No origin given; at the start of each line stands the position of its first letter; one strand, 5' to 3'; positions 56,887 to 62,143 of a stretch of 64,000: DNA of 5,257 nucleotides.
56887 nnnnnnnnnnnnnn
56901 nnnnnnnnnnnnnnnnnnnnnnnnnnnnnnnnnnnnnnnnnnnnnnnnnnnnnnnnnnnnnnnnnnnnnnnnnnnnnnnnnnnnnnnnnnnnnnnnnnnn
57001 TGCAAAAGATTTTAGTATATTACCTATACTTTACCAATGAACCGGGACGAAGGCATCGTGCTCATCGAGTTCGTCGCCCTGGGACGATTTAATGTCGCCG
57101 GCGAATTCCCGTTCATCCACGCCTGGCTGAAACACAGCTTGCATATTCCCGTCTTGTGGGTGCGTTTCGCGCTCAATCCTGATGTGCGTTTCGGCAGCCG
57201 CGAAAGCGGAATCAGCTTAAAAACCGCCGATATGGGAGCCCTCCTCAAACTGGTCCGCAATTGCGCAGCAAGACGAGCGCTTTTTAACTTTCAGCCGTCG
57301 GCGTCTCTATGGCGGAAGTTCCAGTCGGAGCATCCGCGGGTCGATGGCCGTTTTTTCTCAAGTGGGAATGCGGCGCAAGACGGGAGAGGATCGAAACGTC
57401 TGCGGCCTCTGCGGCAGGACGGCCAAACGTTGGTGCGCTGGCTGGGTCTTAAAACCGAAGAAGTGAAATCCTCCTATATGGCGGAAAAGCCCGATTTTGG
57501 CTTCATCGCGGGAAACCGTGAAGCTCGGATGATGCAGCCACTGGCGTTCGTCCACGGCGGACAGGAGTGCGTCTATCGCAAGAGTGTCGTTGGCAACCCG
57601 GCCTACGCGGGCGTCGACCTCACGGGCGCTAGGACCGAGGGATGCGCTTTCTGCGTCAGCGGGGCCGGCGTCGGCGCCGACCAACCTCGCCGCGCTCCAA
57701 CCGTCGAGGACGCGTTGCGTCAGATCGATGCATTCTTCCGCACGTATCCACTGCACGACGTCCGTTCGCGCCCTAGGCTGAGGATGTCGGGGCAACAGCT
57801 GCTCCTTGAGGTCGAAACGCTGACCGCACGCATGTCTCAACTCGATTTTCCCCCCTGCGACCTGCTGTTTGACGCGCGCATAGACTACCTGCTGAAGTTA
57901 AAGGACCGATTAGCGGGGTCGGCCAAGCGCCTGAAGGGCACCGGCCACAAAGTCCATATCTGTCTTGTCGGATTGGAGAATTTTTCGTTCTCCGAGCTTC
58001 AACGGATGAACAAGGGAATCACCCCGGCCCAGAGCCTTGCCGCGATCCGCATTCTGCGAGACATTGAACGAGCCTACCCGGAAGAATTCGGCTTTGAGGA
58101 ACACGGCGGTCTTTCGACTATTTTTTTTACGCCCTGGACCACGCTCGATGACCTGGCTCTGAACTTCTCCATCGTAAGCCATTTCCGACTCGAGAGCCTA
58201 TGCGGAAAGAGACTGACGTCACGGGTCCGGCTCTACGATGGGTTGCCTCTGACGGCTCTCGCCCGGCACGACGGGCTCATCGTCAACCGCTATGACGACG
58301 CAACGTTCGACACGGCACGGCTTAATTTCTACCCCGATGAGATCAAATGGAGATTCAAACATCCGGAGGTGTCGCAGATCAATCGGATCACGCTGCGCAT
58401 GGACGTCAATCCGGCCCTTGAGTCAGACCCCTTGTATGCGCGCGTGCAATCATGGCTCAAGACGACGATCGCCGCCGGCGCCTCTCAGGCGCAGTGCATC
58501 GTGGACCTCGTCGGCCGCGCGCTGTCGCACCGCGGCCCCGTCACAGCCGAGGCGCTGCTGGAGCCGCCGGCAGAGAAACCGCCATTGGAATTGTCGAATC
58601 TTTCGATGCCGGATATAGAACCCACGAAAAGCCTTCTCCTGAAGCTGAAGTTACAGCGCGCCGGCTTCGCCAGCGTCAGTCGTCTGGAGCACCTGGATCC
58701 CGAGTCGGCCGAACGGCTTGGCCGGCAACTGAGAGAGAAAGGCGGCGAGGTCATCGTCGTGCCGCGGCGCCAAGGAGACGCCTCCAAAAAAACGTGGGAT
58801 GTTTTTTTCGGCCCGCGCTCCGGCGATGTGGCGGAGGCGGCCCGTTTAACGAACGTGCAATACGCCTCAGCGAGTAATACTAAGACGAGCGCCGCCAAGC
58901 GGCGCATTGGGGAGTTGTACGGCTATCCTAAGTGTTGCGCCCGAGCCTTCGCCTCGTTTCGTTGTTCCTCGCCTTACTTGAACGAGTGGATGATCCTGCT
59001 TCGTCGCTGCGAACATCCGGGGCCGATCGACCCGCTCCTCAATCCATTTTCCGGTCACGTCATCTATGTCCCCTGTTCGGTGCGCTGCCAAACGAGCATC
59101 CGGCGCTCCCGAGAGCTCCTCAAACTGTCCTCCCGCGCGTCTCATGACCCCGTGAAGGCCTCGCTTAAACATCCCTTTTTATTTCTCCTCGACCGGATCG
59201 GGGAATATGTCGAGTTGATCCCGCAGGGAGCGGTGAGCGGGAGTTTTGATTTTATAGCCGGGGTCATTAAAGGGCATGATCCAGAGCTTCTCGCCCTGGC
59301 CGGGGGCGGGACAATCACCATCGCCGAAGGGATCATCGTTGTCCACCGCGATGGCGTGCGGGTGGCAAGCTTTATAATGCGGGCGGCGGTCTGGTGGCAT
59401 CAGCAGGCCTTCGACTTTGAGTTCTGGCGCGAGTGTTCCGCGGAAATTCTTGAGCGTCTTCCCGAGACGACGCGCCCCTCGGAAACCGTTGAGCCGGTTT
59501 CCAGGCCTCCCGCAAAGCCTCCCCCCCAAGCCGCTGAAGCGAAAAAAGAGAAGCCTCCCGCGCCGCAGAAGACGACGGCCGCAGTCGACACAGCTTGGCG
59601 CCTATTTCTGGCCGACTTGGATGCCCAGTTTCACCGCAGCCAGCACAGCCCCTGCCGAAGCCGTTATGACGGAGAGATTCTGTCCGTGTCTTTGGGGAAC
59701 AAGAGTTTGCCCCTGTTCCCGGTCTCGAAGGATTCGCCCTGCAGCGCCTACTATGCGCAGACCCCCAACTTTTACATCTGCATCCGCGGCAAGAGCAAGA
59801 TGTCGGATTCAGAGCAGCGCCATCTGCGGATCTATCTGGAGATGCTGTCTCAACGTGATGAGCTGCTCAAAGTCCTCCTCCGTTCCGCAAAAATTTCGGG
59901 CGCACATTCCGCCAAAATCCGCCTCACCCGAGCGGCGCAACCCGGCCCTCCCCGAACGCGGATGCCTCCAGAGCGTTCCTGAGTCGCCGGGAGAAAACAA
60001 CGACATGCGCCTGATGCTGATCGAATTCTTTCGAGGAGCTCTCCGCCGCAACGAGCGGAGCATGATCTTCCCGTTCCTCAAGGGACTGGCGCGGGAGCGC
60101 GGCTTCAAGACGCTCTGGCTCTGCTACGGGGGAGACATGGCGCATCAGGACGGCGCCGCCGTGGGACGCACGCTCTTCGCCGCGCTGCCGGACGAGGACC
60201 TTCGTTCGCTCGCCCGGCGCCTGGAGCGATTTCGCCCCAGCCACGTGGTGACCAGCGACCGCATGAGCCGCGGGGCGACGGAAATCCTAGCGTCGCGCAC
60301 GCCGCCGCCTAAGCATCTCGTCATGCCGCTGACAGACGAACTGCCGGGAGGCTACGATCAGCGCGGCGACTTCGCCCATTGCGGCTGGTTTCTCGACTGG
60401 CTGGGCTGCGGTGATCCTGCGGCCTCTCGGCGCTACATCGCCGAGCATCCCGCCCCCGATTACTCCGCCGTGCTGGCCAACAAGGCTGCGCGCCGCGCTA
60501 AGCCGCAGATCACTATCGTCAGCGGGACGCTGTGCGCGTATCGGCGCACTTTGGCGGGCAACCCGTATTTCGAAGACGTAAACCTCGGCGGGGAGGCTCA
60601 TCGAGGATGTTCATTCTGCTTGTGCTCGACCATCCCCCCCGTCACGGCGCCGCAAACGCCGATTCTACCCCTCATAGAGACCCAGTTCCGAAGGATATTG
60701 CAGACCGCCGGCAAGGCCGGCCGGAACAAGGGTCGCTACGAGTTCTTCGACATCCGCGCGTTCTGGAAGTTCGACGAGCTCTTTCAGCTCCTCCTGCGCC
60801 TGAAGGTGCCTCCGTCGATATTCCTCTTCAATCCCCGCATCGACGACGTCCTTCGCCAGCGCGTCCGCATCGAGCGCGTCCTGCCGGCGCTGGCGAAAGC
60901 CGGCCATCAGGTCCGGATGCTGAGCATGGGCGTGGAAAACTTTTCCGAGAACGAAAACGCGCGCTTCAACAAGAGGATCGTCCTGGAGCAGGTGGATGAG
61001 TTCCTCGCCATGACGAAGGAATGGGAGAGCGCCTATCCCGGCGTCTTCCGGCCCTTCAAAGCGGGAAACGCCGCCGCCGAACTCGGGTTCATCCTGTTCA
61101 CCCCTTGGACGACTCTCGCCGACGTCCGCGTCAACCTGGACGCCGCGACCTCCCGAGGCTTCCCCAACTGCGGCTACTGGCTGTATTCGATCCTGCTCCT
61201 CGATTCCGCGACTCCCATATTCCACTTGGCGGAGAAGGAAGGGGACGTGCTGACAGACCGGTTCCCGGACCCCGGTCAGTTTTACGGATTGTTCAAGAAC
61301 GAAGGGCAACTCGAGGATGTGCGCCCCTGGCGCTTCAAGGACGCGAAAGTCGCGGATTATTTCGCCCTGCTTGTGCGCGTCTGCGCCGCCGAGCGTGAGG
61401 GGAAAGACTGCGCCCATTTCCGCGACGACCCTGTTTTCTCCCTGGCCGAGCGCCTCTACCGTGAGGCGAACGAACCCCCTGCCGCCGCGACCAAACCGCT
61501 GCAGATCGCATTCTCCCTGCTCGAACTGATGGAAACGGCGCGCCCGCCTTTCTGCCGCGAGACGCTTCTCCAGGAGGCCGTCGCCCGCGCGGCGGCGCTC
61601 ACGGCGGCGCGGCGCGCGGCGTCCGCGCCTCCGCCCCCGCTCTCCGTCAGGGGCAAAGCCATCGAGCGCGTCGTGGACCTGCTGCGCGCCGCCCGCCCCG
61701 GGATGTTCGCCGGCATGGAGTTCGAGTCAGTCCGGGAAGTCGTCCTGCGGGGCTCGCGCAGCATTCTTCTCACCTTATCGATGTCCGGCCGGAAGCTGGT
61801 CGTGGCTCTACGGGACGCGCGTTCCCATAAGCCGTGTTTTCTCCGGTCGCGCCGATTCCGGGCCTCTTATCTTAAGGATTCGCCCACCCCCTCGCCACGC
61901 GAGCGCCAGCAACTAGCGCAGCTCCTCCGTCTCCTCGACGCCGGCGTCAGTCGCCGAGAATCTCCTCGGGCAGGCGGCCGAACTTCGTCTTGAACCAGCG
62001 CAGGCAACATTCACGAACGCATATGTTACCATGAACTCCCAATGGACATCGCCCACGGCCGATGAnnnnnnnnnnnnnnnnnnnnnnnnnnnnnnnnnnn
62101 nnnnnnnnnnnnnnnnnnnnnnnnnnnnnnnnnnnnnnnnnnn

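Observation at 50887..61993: Four large paralogs of an rSAM-like family with a displaced first cysteine (C-x23-C-x2-C instead of C-x3-C-x2-C)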

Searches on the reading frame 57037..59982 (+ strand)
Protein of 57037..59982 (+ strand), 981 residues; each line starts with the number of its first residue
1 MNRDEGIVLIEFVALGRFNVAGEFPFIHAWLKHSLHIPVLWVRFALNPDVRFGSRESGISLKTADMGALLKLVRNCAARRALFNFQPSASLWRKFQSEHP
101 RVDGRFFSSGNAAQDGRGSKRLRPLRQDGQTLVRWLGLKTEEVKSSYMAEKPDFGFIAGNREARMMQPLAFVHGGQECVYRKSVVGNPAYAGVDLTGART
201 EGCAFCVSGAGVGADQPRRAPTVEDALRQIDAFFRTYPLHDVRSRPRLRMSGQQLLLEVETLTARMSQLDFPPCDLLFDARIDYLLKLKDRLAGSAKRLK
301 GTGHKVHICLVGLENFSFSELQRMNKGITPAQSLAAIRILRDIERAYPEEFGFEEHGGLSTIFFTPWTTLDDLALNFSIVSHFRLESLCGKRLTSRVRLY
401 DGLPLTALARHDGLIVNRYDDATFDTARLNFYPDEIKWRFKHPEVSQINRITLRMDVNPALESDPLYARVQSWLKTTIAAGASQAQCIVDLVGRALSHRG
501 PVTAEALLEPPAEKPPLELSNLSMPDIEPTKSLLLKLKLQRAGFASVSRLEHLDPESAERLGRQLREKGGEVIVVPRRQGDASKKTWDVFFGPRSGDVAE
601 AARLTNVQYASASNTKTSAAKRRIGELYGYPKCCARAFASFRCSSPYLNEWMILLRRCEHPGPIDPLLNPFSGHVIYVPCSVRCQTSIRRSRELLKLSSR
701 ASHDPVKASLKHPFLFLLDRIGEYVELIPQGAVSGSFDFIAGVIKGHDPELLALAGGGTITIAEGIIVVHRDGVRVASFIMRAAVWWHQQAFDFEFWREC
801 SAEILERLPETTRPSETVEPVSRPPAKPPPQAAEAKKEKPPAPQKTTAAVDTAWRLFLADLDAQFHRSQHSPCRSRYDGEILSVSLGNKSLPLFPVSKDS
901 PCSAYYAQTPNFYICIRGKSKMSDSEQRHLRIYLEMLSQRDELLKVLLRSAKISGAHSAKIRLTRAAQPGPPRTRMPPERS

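Call 3: search_protein_families(library=pfam, proteins=[window:57037-59982:+], max_evalue=0.1)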
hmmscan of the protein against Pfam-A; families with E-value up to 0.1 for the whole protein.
window:57037-59982:+ (981 aa): 2 families
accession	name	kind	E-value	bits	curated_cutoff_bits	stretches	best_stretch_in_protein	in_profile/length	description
PF04467.17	DUF483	-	0.00022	21.7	25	1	621-690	35-100/122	Protein of unknown function (DUF483)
PF04055.27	Radical_SAM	-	0.066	13.8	29.5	0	201-342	9-138/166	Radical SAM superfamily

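Call 4: search_protein_families(library=ncbifam, proteins=[window:57037-59982:+], max_evalue=0.1)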
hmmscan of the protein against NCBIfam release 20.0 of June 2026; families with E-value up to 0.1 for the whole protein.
window:57037-59982:+ (981 aa): 1 family
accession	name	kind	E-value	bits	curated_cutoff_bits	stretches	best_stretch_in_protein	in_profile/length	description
NF040542.1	rSAM_RCCLKC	equivalog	0.0068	15.6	450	1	271-407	254-375/423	arsinothricin biosynthesis radical SAM protein ArsL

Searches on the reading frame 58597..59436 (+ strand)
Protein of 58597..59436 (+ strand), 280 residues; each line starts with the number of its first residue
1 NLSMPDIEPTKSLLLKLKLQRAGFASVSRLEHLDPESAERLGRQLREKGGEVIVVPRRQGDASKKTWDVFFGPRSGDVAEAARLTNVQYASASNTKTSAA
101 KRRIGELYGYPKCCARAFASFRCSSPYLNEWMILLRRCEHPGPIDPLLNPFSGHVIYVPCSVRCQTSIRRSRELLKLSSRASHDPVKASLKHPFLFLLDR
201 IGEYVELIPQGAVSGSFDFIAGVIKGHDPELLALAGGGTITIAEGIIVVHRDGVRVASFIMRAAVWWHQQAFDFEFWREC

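Call 67: predict_structure(alignment_id=A5)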
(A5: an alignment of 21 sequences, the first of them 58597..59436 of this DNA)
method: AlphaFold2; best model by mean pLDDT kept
length: 280 residues; sequences in the alignment: 21
mean_pLDDT: 90.2   pTM: 0.86
mean pLDDT of the five models: 90.2, 89.9, 89.7, 88.6, 87.3
residues with pLDDT >= 90: 213; 70-90: 44; 50-70: 15; < 50: 8
segments of 3 or more residues with pLDDT < 50: 1-7
pLDDT, mean of each block of 10 residues (from residue 1): 42 86 94 93 93 87 82 97 92 87 96 96 83 96 95 88 96 82 69 96 96 98 96 97 98 98 97 95
secondary structure, 60 per line:
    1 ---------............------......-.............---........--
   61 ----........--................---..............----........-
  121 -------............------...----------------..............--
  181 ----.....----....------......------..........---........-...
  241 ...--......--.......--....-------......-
elements in order: H10-21 E28-33 H35-47 E51-58 E65-72 H75-90 H94-107 H112-119 H128-139 H165-178 H185-189 E194-197 E204-209 E216-225 H229-236 E238-243 E246-251 E254-260 E263-266 H274-279

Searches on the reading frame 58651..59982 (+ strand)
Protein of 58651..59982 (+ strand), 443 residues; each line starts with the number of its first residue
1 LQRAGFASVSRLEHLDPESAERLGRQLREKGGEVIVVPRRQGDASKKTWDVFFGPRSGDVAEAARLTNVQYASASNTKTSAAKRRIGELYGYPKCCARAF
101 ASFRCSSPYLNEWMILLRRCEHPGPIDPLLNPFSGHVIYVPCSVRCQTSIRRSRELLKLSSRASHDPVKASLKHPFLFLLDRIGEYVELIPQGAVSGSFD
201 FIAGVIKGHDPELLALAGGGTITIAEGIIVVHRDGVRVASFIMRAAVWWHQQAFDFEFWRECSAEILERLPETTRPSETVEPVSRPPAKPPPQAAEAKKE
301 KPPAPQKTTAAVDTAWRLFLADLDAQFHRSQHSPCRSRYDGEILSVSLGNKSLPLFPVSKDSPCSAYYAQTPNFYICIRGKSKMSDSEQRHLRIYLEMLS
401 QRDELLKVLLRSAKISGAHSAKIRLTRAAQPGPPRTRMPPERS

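Call 55: find_homologous_proteins(query=window:58651-59982:+, max_evalue=0.001)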
Query window:58651-59982:+ (443 aa): 2 proteins with E <= 0.001 among 8000 candidates.
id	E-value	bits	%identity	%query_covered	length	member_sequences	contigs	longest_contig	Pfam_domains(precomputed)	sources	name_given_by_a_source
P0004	3.6e-33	133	65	22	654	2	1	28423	-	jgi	-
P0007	7.2e-31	126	57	25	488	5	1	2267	-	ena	-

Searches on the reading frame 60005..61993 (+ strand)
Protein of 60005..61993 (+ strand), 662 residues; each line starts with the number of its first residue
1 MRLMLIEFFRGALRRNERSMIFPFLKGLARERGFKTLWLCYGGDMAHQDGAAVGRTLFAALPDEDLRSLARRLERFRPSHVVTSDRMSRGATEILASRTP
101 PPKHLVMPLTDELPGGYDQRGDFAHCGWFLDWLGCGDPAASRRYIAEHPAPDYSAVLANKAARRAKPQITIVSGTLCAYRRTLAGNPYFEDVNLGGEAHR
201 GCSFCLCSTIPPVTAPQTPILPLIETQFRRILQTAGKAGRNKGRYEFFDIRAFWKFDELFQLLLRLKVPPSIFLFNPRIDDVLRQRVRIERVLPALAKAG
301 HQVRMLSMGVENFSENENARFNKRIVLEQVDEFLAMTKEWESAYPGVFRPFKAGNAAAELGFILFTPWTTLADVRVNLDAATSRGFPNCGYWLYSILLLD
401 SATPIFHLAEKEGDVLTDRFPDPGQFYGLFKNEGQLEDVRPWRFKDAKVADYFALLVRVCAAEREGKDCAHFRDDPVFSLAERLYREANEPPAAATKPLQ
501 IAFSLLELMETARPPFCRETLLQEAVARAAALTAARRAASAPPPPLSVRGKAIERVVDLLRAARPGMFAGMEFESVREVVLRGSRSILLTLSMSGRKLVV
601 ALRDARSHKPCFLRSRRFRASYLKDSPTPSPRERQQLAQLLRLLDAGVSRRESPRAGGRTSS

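Call 3: search_protein_families(library=pfam, proteins=[window:60005-61993:+], max_evalue=0.1)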
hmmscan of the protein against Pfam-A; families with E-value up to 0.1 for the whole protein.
window:60005-61993:+ (662 aa): 1 family
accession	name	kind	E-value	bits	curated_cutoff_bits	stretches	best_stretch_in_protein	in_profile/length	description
PF04055.27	Radical_SAM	-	0.061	13.9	29.5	0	200-337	9-136/166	Radical SAM superfamily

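Call 4: search_protein_families(library=ncbifam, proteins=[window:60005-61993:+], max_evalue=0.1)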
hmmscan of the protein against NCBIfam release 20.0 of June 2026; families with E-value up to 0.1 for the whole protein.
window:60005-61993:+ (662 aa): 0 families

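Call 45: find_related_loci(query=A3, collection=genome_contigs, flank=10000)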
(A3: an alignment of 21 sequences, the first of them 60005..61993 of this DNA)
Query A3 (662 aa) in genome_contigs; peptide patterns used: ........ (x = any residue, [..] = any of these).
112 stretches matched a pattern; 88 encode a relative of the query (tblastn E <= 1e-3); the best 80 are kept; 79 distinct loci.
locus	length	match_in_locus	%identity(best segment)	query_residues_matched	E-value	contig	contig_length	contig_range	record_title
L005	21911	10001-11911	76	1-650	0e+0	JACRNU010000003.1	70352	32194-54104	MAG: Elusimicrobia bacterium isolate NC_groundwater_1943_Pr3_S-0.2um_66_9 scaffold_70751, whole genome shotgun sequence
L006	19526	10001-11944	64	2-648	0e+0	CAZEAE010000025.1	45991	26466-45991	MAG TPA_asm: uncultured Elusimicrobia sp. isolate binchicken_co248_32 genome assembly, contig: NODE_575_length_45991_cov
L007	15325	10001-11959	62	1-649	0e+0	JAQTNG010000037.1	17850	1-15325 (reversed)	MAG: Elusimicrobia bacterium isolate STA_59 NODE_6017_length_17850_cov_2.678835_Sandtown_A, whole genome shotgun sequenc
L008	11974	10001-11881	62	1-634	0e+0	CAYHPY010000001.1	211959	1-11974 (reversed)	MAG TPA_asm: uncultured Elusimicrobia bacterium isolate ERP119705_co15_38 genome assembly, contig: NODE_17_length_211959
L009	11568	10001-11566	68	1-530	0e+0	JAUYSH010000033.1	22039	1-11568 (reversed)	MAG: Elusimicrobiota bacterium isolate C5_metabat.bin.68 C5_k141_407679, whole genome shotgun sequence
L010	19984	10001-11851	73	1-618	0e+0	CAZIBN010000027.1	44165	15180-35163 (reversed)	MAG TPA_asm: uncultured Elusimicrobia sp. isolate binchicken_co186_163 genome assembly, contig: NODE_812_length_44165_co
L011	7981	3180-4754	68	1-526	0e+0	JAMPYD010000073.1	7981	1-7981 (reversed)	MAG: Elusimicrobiota bacterium isolate R2F_R2FSRR_metabat.61 R2F_C5373, whole genome shotgun sequence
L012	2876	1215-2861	59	1-540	0e+0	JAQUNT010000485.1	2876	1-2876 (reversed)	MAG: Elusimicrobia bacterium isolate STD1_184 NODE_183031_length_2876_cov_1.904693_Sandtown_D1, whole genome shotgun seq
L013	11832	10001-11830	53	2-593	0e+0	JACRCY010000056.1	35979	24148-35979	MAG: Deltaproteobacteria bacterium isolate NC_groundwater_1658_Pr3_B-0.1um_72_13 SR-2_scaffold_141_352210, whole genome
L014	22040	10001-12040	48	2-656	0e+0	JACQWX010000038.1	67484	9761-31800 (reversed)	MAG: Elusimicrobia bacterium isolate NC_groundwater_1500_Pr4_B-0.1um_67_5 SR1-18-B1_scaffold_163804, whole genome shotgu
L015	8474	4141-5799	51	2-542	2e-169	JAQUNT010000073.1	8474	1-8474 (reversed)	MAG: Elusimicrobia bacterium isolate STD1_184 NODE_26071_length_8474_cov_2.786151_Sandtown_D1, whole genome shotgun sequ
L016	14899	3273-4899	50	2-531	9e-159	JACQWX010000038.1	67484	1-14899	MAG: Elusimicrobia bacterium isolate NC_groundwater_1500_Pr4_B-0.1um_67_5 SR1-18-B1_scaffold_163804, whole genome shotgu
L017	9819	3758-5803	29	2-651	4e-77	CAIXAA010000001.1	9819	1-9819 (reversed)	MAG: uncultured Myxococcales bacterium isolate MJ120716A_bin-0880 genome assembly, contig: bin-0880:001/998, whole genom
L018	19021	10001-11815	31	15-650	2e-55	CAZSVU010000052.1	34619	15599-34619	MAG TPA_asm: uncultured Polyangiaceae bacterium isolate binchicken_co150_634 genome assembly, contig: NODE_2605_length_3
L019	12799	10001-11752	31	2-622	4e-54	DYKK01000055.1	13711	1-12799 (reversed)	MAG TPA_asm: Anaeromyxobacter dehalogenans isolate SulCav_AS07-7_70_20 SulCav_AS07_7_4440_length_13711_cov_10_078134, wh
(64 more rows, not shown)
